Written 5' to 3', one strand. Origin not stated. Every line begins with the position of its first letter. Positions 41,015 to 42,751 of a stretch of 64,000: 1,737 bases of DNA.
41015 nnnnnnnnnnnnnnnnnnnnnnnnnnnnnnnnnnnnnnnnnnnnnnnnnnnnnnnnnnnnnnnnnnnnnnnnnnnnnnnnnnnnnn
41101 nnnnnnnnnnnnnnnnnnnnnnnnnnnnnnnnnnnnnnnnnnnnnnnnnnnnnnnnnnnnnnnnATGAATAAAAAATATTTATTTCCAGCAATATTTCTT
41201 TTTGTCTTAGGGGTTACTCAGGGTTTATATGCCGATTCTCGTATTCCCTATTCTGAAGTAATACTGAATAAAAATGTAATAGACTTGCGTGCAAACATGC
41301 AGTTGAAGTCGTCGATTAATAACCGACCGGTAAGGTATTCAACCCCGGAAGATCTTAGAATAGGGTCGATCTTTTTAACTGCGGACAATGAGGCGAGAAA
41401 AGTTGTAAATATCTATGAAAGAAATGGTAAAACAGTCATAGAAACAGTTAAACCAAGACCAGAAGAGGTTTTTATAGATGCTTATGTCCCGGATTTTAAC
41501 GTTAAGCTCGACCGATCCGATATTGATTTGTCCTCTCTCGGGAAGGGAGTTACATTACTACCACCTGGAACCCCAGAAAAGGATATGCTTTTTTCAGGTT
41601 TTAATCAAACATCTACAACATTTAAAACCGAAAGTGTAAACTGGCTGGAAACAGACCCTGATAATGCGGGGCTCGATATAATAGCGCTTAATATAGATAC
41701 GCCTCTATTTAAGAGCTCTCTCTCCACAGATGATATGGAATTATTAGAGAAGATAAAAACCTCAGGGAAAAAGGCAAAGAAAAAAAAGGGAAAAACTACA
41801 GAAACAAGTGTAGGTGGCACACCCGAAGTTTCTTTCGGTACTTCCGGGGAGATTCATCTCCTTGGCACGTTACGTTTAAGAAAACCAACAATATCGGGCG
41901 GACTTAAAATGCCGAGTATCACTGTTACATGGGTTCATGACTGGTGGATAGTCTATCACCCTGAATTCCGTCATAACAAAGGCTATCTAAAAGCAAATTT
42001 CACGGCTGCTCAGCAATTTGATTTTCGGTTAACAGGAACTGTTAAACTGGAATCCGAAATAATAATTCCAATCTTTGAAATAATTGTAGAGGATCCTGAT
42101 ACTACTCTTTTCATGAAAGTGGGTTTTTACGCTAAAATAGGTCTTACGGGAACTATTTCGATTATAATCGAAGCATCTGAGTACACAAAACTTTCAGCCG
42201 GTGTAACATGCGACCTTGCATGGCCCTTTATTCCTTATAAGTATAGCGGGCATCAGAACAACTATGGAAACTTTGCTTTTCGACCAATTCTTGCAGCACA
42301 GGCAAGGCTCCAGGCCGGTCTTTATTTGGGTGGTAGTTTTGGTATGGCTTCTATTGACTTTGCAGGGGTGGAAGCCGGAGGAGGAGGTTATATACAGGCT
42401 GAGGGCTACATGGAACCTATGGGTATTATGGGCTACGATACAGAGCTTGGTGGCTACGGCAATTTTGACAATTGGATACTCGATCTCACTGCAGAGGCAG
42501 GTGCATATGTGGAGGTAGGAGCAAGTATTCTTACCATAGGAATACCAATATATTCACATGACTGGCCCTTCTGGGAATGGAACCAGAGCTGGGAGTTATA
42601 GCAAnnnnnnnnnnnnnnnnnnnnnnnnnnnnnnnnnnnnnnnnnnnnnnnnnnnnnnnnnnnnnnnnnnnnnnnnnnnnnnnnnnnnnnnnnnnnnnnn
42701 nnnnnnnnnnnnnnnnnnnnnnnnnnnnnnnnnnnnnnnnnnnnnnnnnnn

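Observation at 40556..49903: AT-rich nine-gene envelope operon: YD/RHS-repeat mini-lipoproteins, OM beta-barrel, two polytopic membrane proteins including a PrsW-like protease, beta-helix lipoprotein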

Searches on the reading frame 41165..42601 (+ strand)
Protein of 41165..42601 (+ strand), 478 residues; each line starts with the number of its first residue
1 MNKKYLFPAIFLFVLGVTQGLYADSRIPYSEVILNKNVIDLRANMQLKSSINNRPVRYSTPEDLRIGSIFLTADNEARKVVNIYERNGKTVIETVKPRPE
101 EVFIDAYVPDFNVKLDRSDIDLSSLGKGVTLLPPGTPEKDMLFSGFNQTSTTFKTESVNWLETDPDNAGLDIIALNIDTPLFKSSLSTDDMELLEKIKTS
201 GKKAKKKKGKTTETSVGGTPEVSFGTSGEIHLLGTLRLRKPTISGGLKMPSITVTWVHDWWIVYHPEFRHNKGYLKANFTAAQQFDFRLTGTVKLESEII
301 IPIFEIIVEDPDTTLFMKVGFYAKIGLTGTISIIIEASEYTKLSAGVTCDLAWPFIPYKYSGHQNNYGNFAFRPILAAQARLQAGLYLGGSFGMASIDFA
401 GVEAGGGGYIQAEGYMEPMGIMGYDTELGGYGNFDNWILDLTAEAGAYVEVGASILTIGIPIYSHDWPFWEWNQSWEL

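Call 3: search_protein_families(library=pfam, proteins=[window:41165-42601:+], max_evalue=1)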
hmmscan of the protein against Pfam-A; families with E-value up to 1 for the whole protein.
window:41165-42601:+ (478 aa): 1 family
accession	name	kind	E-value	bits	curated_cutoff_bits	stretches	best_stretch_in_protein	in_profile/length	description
PF13505.12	OMP_b-brl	-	0.026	15.1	28.7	1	377-436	13-72/175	Outer membrane protein beta-barrel domain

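Call 6: search_protein_families(library=ncbifam, proteins=[window:41165-42601:+], max_evalue=1)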
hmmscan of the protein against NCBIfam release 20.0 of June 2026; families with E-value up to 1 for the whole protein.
window:41165-42601:+ (478 aa): 0 families

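Call 8: find_homologous_proteins(query=window:41165-42601:+)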
Query window:41165-42601:+ (478 aa): 21 proteins with E <= 0.001 among 8000 candidates.
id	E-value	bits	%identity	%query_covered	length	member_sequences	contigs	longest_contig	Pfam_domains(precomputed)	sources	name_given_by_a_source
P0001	0.0e+0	1096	100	100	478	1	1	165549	-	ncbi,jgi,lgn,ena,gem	-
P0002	7.1e-255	864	78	100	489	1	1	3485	-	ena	-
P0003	5.6e-240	815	73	100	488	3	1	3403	-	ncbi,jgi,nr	ncbi:MAG: hypothetical protein GXP33_09395 [Spirochaetes bacterium]|nr:hypothetical protein [Spiroch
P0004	7.5e-237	805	73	100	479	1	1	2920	-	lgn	-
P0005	1.4e-180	619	58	100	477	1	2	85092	-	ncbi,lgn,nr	ncbi:MAG: hypothetical protein JXR86_17550 [Spirochaetales bacterium]|nr:hypothetical protein [Spiro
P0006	2.0e-174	599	57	100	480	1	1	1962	-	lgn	-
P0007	7.2e-171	587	57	100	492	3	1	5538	-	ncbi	-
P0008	5.6e-159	548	52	98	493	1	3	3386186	-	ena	-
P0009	1.5e-158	547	55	93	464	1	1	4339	-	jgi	jgi:hypothetical protein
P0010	6.5e-156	538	53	99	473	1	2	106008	-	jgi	-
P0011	1.1e-153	531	53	97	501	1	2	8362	-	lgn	-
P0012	1.3e-153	530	52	95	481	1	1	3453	-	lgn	-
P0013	8.6e-152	524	52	96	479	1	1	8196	-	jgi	jgi:hypothetical protein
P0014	1.3e-151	524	51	99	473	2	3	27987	-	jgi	jgi:hypothetical protein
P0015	1.4e-150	520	53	95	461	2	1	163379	-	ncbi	-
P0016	5.5e-131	456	46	100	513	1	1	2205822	-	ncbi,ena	-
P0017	4.4e-124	433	47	98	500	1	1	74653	-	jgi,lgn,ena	-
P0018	8.5e-96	340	39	94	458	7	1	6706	-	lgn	-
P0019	1.6e-92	329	40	94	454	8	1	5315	-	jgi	-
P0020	3.1e-92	328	39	96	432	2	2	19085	-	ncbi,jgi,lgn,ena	jgi:hypothetical protein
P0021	1.6e-82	296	39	97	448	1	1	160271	-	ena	-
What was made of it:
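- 41165..42601 (+): Gene C: a 478-aa secreted protein and the signature of the cassette. It has a conserved N-terminal domain (about 30-185), a charged variable linker, and a Gly-rich all-beta C-terminal domain (about 215-478) with very long strands. 21 close relatives, those that are named all Spirochaetes (call 8).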

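Call 11: find_encoding_contigs(protein=P0008, flank=10000, max_places=2)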
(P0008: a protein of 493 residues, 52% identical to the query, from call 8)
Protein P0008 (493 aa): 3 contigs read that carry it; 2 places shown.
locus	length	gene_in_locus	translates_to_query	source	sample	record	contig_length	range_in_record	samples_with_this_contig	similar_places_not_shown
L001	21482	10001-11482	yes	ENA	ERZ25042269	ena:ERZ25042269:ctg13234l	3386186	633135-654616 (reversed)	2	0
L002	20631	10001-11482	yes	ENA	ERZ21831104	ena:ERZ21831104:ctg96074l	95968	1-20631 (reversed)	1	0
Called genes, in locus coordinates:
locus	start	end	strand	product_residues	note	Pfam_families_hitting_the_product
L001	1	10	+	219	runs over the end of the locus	-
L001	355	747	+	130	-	PF07702:UTRA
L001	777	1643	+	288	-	-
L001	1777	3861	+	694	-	PF00009:GTP_EFTU, PF03144:GTP_EFTU_D2, PF22042:EF-G_D2, PF14492:EFG_III, PF16658:RF3_C (faint), PF03764:EFG_IV, PF00679:EFG_C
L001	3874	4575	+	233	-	-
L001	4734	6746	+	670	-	PF00672:HAMP, PF00015:MCPsignal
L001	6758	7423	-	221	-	PF00730:HhH-GPD, PF00633:HHH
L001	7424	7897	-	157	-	PF02542:YgbB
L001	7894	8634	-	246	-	PF01128:IspD, PF12804:NTP_transf_3 (weak)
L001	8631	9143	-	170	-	PF02559:CarD_TRCF_RID, PF21095:CarD_C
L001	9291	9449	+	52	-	-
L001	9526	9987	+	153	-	-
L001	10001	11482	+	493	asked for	-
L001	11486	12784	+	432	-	-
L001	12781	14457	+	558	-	-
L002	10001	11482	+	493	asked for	-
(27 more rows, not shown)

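Call 12: find_encoding_contigs(protein=P0016, flank=10000, max_places=2)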
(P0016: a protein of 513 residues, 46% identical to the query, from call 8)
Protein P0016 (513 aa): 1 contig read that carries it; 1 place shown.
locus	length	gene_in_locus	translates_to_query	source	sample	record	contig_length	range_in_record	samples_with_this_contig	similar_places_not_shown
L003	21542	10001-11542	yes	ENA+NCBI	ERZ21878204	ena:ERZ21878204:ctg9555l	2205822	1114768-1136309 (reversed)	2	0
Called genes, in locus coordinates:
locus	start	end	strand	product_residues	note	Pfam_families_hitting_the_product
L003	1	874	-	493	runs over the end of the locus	-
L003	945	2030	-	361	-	PF00005:ABC_tran, PF08402:TOBE_2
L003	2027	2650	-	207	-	PF00072:Response_reg, PF00486:Trans_reg_C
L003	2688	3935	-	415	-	PF00512:HisKA, PF02518:HATPase_c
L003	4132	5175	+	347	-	PF01547:SBP_bac_1, PF13531:SBP_bac_11, PF13416:SBP_bac_8, PF13343:SBP_bac_6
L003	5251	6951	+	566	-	PF00528:BPD_transp_1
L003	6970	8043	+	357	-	PF00005:ABC_tran, PF08402:TOBE_2 (weak)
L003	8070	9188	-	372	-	PF12833:HTH_18, PF00165:HTH_AraC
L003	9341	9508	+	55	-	-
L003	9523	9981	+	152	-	-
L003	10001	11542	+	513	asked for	-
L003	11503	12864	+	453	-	-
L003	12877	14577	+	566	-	-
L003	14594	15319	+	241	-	-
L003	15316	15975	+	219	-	PF13367:PrsW-protease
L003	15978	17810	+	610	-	-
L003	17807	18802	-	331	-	PF00356:LacI, PF00532:Peripla_BP_1 (weak), PF13377:Peripla_BP_3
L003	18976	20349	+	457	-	PF00724:Oxidored_FMN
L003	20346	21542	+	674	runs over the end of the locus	PF00890:FAD_binding_2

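Call 13: find_encoding_contigs(protein=P0021, flank=10000, max_places=2)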
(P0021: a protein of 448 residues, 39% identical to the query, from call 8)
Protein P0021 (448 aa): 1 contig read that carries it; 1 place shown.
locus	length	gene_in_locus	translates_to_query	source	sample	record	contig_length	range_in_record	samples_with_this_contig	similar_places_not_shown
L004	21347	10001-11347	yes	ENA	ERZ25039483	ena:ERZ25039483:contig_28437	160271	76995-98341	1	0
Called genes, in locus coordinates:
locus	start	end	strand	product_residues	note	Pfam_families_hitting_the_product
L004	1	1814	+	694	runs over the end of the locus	PF00015:MCPsignal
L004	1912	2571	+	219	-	PF22624:AASDHPPT_N, PF01648:ACPS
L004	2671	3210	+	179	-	-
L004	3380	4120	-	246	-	PF00657:Lipase_GDSL, PF13472:Lipase_GDSL_2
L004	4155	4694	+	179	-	PF00005:ABC_tran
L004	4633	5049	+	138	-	PF12848:ABC_tran_Xtn (weak)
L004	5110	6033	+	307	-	PF00005:ABC_tran, PF13304:AAA_21 (faint), PF16326:ABC_tran_CTD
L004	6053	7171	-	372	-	PF07694:5TM-5TMR_LYT, PF00990:GGDEF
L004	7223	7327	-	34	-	-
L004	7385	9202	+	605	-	PF00672:HAMP, PF04108:ATG17_like (faint), PF00015:MCPsignal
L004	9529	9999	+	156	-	PF11178:DUF2963 (faint)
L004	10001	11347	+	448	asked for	-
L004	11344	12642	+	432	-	-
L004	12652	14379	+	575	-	-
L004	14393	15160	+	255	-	-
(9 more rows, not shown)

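Call 14: find_encoding_contigs(protein=P0001, flank=1000, max_places=2)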
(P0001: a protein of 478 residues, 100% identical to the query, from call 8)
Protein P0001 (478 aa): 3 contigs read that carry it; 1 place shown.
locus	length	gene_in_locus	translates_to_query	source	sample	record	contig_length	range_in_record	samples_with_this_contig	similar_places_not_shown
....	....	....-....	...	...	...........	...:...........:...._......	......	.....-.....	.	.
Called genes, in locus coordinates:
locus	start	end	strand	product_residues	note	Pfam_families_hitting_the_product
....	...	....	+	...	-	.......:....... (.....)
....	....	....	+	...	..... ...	-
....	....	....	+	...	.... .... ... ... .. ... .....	-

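Call 15: find_encoding_contigs(protein=P0005, flank=10000, max_places=1)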
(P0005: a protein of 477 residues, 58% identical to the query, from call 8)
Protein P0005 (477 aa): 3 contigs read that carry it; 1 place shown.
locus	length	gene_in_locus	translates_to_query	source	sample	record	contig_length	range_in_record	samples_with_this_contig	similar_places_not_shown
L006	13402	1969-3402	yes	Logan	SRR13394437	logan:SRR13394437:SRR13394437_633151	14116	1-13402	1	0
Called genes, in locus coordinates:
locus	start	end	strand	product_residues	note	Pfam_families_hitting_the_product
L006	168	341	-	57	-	-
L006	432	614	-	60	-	-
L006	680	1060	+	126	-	-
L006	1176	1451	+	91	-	-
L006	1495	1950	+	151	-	-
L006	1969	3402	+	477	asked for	-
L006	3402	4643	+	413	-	-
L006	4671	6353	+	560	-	-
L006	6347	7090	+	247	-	-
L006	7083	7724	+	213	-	PF13367:PrsW-protease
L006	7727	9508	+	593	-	PF13229:Beta_helix (faint)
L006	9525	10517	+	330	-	-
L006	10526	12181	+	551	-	PF18998:Flg_new_2, PF03415:Peptidase_C11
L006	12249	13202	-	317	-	PF00248:Aldo_ket_red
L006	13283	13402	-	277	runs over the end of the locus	?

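Call 16: find_encoding_contigs(protein=P0015, flank=10000, max_places=1)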
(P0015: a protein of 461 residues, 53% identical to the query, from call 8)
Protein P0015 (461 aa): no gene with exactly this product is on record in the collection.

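Call 17: find_encoding_contigs(protein=P0017, flank=10000, max_places=1)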
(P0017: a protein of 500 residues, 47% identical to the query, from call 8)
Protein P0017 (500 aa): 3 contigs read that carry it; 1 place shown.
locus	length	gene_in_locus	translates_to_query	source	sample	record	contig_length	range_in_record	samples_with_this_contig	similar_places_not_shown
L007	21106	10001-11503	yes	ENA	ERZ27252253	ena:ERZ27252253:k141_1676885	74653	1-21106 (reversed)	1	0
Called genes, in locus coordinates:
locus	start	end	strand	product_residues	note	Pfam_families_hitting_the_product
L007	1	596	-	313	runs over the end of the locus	PF13458:Peripla_BP_6 (faint), PF13407:Peripla_BP_4, PF00532:Peripla_BP_1, PF13377:Peripla_BP_3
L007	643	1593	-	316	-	PF02653:BPD_transp_2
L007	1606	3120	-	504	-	PF00005:ABC_tran, PF13304:AAA_21 (faint), PF13401:AAA_22 (faint), PF00005:ABC_tran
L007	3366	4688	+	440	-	PF00072:Response_reg, PF00004:AAA (faint), PF00158:Sigma54_activat, PF14532:Sigma54_activ_2, PF07728:AAA_5 (weak), PF25601:AAA_lid_14, PF02954:HTH_8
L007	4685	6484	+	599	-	PF00005:ABC_tran, PF13596:PAS_10 (faint), PF00512:HisKA, PF02518:HATPase_c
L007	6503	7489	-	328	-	PF00211:Guanylate_cyc (weak)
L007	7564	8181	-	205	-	-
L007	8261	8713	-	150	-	PF03479:PCC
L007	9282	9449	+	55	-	-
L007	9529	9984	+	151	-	PF25023:TEN_YD-shell (weak), PF05593:RHS_repeat (faint)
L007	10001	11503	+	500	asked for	-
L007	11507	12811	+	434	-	-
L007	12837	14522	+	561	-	-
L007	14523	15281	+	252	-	-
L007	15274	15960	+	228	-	PF13367:PrsW-protease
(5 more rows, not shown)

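Call 18: find_encoding_contigs(protein=P0020, flank=10000, max_places=1)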
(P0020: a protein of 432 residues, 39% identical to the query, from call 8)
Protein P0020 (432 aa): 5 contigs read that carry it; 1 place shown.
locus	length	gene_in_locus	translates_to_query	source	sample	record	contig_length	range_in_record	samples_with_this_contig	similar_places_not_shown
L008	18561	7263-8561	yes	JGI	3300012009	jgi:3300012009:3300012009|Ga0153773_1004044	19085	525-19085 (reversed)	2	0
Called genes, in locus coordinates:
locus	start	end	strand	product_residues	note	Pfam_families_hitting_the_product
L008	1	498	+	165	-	?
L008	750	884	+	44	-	-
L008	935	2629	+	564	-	PF03235:GmrSD_N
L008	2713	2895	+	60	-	PF21866:DUF6915 (faint)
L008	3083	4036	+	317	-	-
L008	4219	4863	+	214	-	PF07510:GmrSD_C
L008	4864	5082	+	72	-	-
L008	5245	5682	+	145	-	-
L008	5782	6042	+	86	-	-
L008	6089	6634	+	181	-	PF01661:Macro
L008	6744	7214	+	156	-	PF05593:RHS_repeat (faint)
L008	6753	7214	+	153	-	PF05593:RHS_repeat (faint)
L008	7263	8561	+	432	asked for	-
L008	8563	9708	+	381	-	-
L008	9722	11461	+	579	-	-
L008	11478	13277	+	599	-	PF13229:Beta_helix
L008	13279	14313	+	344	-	-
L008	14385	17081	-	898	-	PF00690:Cation_ATPase_N, PF00122:E1-E2_ATPase, PF13246:Cation_ATPase, PF00702:Hydrolase, PF00689:Cation_ATPase_C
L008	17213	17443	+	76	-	PF07362:CcdA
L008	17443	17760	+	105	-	PF01845:CcdB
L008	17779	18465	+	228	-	PF00106:adh_short, PF13561:adh_short_C2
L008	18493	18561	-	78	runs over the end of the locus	-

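Call 28: find_related_loci(query=A3, collection=genome_contigs, flank=10000)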
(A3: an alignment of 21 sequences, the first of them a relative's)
Query A3 (478 aa) in genome_contigs; peptide patterns used: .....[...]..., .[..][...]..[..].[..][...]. (x = any residue, [..] = any of these).
14 stretches matched a pattern; 8 encode a relative of the query (tblastn E <= 1e-3); 8 distinct loci.
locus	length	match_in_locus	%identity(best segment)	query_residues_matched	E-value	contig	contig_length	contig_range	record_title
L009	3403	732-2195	73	1-478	0e+0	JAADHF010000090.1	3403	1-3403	MAG: Spirochaetota bacterium isolate M_MetaBat.164 contig-127_59541, whole genome shotgun sequence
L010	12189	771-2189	58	3-478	0e+0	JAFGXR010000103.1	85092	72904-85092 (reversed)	MAG: Spirochaetales bacterium isolate ZodW_Metabat.41 k87_13172498, whole genome shotgun sequence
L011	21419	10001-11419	53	3-478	2e-155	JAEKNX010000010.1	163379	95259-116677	MAG: Spirochaetales bacterium isolate bin_125 NODE_100_length_163379_cov_48.909101, whole genome shotgun sequence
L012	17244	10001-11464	45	3-478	1e-138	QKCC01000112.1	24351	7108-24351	MAG: Spirochaetales bacterium isolate SZUA-414 scaffold_7006, whole genome shotgun sequence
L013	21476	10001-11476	46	1-478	1e-125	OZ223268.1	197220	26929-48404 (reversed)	MAG: Spirochaetia bacterium isolate 50ab941f-e521-41e2-bb97-00a459704a5b genome assembly, chromosome: 5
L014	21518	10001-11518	46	1-478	1e-120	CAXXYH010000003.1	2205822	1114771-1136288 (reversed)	MAG: Spirochaetia bacterium isolate 3f6413ad-2fe3-400d-aa3f-8d8018634007 genome assembly, contig: contig_3, whole genome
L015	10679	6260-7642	42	30-473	2e-111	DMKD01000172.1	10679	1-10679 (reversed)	MAG TPA_asm: Spirochaeta sp. isolate UBA9216 contig_105090, whole genome shotgun sequence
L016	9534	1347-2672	38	1-478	4e-97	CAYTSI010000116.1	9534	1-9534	MAG TPA_asm: uncultured Spirochaetales bacterium isolate binchicken_co8_284 genome assembly, contig: NODE_13876_length_9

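Call 30: find_related_loci(query=A3, collection=metagenome_contigs, flank=10000)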
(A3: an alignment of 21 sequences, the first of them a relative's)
Query A3 (478 aa) in metagenome_contigs; peptide patterns used: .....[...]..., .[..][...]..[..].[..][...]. (x = any residue, [..] = any of these).
29 stretches matched a pattern; 8 encode a relative of the query (tblastn E <= 1e-3); 8 distinct loci.
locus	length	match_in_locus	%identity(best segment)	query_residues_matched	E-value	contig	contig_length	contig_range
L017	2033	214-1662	56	1-477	0e+0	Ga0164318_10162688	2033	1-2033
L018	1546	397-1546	78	1-384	0e+0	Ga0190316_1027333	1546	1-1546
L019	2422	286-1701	53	4-478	2e-172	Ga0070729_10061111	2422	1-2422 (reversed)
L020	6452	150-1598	47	9-478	3e-134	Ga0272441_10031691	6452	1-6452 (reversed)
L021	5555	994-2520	40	3-478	4e-127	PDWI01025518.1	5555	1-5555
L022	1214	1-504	89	311-478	2e-108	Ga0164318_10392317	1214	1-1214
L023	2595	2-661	56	256-478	3e-80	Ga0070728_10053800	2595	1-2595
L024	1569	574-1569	39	30-350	7e-76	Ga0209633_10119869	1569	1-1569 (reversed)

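Call 31: predict_structure(alignment_id=A3)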
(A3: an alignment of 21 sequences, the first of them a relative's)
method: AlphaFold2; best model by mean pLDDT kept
length: 478 residues; sequences in the alignment: 21
mean_pLDDT: 74.0   pTM: 0.53
mean pLDDT of the five models: 74.0, 71.6, 70.1, 69.6, 63.5
residues with pLDDT >= 90: 15; 70-90: 325; 50-70: 89; < 50: 49
segments of 3 or more residues with pLDDT < 50: 18-28, 45-58, 148-155, 201-211
pLDDT, mean of each block of 10 residues (from residue 1): 65 61 41 67 50 39 71 74 82 79 73 81 84 79 57 56 78 85 58 54 37 57 70 86 83 76 76 85 86 80 76 72 83 87 87 77 87 87 85 71 84 86 82 82 89 72 87 85
secondary structure, 60 per line:
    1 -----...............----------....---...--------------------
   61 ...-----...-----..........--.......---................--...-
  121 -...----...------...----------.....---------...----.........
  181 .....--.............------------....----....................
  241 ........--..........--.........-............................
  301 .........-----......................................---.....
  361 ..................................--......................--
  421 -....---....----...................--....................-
elements in order: H6-20 E31-34 E38-40 E69-71 E77-86 E89-95 H99-102 E103-114 E129-131 H151-155 E172-185 H188-200 E213-216 E221-248 E251-260 E263-271 E273-309 E315-352 E356-394 E397-418 E422-425 E429-432 E437-455 E458-477
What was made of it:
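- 41165..42601 (+): AlphaFold2 model: pLDDT 74 (call 31).
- Its model has overall pTM 0.53 (call 31), so its location (soluble, surface-bound or membrane-inserted) is open.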
